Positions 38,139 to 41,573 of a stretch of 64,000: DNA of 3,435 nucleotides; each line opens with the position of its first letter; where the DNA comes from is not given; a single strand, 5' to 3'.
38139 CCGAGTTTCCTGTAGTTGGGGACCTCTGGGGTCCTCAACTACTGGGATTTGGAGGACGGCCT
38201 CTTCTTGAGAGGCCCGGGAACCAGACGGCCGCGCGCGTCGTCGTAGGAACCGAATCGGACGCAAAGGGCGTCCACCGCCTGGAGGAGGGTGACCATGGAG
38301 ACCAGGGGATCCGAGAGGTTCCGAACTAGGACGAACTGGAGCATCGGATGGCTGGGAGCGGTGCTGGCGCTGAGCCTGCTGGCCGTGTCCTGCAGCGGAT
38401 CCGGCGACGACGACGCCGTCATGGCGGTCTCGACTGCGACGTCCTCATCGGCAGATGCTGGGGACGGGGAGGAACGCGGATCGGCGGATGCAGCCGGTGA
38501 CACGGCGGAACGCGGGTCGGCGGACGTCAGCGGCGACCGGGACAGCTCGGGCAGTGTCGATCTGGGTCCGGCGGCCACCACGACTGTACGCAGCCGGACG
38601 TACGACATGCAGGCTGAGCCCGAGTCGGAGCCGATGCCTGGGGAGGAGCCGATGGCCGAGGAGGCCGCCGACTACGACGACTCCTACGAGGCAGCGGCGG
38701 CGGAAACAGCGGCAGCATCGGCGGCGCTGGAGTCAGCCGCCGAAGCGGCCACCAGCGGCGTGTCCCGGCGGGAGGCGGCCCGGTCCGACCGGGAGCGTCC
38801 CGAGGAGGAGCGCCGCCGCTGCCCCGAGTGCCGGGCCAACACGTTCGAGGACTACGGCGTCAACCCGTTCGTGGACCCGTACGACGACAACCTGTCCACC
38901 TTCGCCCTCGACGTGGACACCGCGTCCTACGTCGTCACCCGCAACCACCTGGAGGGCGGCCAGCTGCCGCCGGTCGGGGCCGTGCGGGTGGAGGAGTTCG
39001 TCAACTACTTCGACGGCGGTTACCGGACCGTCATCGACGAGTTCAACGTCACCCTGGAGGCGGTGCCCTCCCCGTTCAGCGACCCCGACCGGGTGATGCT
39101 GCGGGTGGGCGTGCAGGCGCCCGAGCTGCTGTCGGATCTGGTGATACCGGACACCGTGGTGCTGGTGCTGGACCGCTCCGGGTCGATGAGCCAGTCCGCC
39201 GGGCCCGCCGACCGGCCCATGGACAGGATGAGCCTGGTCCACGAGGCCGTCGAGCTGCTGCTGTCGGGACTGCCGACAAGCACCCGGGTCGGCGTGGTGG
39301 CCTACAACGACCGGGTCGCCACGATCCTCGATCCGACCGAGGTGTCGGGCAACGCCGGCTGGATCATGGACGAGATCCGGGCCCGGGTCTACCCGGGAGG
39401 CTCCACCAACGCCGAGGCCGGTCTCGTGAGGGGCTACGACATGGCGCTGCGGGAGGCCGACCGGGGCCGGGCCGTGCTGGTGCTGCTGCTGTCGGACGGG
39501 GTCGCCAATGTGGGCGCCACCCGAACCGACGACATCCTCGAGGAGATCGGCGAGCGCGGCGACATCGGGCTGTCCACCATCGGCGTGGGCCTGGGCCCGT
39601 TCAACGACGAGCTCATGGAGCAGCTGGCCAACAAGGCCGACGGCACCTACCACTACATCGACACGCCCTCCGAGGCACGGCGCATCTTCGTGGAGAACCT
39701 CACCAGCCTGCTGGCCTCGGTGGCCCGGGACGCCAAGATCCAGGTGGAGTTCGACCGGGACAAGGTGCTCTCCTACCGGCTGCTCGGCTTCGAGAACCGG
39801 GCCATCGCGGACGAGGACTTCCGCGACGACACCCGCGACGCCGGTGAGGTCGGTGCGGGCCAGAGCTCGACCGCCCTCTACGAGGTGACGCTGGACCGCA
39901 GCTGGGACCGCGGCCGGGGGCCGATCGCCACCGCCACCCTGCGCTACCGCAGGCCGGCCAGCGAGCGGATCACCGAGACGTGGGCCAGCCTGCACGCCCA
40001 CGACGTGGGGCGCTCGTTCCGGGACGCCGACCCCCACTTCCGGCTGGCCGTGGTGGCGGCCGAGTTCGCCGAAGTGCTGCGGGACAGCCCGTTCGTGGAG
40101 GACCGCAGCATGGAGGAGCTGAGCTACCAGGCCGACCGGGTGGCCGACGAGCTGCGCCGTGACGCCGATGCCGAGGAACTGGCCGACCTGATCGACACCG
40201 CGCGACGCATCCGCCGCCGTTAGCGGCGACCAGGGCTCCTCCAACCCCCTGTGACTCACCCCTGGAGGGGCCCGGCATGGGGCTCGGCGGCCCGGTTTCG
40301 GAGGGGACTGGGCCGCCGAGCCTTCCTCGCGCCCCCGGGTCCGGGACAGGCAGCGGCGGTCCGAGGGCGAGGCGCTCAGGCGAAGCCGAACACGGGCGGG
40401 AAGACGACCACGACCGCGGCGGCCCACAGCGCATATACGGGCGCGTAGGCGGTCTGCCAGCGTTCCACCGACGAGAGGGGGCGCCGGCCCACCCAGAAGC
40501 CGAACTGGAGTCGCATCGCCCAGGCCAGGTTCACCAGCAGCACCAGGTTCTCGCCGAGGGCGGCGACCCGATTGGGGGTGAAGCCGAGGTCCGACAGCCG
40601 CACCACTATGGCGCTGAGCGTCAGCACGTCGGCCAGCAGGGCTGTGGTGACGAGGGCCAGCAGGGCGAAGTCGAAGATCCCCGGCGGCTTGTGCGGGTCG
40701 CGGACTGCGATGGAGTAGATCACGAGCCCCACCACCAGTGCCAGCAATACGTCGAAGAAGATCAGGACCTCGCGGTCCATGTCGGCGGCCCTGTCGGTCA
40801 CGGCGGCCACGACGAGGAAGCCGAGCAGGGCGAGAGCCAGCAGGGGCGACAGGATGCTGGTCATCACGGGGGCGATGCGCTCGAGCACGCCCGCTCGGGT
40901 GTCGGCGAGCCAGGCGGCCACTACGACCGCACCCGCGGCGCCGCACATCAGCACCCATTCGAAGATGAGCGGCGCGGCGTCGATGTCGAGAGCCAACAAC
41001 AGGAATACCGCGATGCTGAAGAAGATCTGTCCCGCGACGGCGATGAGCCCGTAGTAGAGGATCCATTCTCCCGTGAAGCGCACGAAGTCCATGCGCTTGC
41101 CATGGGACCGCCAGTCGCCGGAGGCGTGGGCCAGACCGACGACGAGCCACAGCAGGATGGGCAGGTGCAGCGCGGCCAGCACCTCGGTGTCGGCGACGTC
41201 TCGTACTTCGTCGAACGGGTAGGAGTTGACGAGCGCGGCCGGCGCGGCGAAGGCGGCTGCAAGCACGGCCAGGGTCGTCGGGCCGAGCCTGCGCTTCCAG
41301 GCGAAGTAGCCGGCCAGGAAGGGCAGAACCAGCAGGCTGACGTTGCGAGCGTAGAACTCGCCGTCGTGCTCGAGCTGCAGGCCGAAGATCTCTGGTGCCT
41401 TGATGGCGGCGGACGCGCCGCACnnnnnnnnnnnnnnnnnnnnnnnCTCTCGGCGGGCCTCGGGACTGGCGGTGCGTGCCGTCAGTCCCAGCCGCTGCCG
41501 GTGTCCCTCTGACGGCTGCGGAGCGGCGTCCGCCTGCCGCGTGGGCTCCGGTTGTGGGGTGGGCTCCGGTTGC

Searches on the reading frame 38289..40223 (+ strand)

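Call 12: search_protein_families(library=pfam, proteins=[window:38289-40223:+], max_evalue=1)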
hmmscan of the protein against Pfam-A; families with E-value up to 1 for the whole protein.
window:38289-40223:+ (644 aa): 6 families
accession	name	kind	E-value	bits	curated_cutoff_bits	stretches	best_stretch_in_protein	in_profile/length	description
PF12034.13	YfbK_C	-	2.6e-33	116.2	25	1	475-640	3-183/184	Uncharacterized protein YfbK, C-terminal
PF12450.13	vWF_A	-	3.1e-23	82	25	1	183-269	4-92/94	von Willebrand factor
PF00092.34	VWA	-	8e-15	55.9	23.8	1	290-460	2-165/174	von Willebrand factor type A domain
PF13519.12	VWA_2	-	1.2e-12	48.8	27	1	290-404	1-106/107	von Willebrand factor type A domain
PF10138.15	vWA-TerF-like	-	0.016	15.8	29.4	1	290-419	4-128/200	vWA found in TerF C terminus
PF18947.5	HAMP_2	-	0.27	11.7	24.3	1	241-270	2-31/67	HAMP domain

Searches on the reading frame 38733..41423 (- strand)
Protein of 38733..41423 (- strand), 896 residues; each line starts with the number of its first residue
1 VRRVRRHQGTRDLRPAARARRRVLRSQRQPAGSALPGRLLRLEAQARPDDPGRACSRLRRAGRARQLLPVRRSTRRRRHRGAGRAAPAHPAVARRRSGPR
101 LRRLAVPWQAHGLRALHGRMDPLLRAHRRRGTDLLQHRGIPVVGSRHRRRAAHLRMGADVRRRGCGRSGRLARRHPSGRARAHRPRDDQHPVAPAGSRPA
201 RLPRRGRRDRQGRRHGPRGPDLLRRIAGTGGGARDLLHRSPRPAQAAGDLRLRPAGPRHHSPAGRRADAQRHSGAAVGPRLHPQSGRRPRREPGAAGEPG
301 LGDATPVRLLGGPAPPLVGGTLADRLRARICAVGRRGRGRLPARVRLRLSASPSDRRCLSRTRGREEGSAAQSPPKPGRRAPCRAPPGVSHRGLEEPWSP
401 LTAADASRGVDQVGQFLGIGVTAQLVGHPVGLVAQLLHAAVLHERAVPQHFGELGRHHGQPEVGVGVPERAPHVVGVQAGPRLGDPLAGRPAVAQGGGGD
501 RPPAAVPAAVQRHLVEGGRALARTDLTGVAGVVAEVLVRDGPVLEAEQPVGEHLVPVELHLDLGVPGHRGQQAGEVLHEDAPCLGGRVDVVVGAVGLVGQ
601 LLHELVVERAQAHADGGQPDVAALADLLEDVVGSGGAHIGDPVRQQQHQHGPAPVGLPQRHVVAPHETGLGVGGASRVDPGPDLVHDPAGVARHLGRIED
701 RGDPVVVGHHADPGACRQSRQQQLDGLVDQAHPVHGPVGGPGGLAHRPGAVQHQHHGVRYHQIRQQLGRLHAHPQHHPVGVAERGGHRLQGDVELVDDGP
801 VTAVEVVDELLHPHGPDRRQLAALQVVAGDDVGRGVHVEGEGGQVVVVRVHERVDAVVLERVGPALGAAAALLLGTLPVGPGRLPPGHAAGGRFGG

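Call 12: search_protein_families(library=pfam, proteins=[window:38733-41423:-], max_evalue=1)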
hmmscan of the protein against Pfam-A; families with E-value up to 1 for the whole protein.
window:38733-41423:- (896 aa): 1 family
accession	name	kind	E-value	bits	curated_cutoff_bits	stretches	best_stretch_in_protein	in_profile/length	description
PF22773.1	Myo1_CA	-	0.67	10.5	27.5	0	320-335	6-21/32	Myosin-1, central acidic domain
